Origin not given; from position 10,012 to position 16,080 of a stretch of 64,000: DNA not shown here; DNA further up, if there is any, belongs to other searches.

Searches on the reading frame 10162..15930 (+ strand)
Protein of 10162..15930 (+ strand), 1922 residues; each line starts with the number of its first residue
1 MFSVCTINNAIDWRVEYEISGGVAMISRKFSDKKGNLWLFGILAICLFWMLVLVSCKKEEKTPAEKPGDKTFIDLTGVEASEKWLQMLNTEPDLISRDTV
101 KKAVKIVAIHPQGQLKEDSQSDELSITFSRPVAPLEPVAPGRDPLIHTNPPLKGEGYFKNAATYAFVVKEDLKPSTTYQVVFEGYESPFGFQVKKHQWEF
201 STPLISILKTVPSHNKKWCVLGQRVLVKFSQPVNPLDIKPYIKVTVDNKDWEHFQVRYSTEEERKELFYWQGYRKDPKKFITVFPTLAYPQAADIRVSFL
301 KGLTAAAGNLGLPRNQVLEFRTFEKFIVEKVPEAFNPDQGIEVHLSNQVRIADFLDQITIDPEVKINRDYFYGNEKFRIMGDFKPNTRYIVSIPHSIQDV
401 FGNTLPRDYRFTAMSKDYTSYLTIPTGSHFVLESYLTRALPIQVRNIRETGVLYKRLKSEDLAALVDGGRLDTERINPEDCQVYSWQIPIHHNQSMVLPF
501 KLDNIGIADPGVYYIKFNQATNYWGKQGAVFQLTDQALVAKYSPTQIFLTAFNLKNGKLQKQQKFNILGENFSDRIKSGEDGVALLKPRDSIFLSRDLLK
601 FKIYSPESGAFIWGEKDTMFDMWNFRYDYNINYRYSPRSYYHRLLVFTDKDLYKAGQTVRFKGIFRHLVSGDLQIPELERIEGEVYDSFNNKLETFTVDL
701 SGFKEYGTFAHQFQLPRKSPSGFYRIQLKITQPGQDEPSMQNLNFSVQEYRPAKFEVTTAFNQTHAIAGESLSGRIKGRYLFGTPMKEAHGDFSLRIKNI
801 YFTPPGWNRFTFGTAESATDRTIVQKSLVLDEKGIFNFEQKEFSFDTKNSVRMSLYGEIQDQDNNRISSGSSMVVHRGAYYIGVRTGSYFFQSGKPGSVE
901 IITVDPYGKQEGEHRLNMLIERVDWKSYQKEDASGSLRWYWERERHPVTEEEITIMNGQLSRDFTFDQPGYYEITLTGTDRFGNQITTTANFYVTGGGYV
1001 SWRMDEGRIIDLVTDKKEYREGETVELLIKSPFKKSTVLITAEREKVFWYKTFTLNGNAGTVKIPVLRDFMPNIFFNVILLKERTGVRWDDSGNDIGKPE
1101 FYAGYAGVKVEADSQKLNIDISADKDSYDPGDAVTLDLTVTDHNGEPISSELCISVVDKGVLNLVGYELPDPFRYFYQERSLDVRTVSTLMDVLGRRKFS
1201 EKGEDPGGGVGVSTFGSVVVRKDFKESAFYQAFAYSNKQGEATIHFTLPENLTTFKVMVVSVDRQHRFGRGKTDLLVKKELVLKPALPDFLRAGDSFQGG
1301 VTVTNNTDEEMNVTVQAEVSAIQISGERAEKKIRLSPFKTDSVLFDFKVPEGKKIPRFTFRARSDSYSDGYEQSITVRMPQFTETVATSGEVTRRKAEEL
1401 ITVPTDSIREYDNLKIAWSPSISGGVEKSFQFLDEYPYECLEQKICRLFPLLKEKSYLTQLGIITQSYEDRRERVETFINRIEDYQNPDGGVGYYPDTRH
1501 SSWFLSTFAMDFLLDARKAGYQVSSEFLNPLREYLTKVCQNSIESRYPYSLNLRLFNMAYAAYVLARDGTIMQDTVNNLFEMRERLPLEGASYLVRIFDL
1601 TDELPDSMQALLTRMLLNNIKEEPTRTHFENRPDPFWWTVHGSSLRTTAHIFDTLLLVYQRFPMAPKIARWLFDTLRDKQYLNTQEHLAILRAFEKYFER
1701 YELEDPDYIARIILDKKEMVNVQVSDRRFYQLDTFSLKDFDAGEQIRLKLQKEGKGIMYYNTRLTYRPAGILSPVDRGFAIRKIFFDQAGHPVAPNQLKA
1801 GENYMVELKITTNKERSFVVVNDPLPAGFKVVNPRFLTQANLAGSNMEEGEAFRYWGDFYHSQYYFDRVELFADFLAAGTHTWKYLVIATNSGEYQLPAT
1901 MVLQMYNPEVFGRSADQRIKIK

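Call 69: search_protein_families(library=pfam, proteins=[window:10162-15930:+], max_evalue=0.000001)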
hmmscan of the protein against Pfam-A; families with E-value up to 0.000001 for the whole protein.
window:10162-15930:+ (1922 aa): 5 families
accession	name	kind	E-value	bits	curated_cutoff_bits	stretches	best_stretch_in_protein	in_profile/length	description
PF17973.7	bMG10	-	9.4e-30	103.9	26.2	1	1778-1909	1-131/131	Bacterial Alpha-2-macroglobulin MG10 domain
PF07703.20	A2M_BRD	-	5.2e-22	79.1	22.7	1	1010-1164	1-140/140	Alpha-2-macroglobulin bait region domain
PF00207.28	A2M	-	6.1e-19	68.1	21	1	1228-1316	2-91/92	Alpha-2-macroglobulin family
PF01835.25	MG2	-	2.3e-15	57.2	32.8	1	644-741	2-90/96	MG2 domain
PF13205.12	Big_5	-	1.2e-12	48.9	23.6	0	336-412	20-104/105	Bacterial Ig-like domain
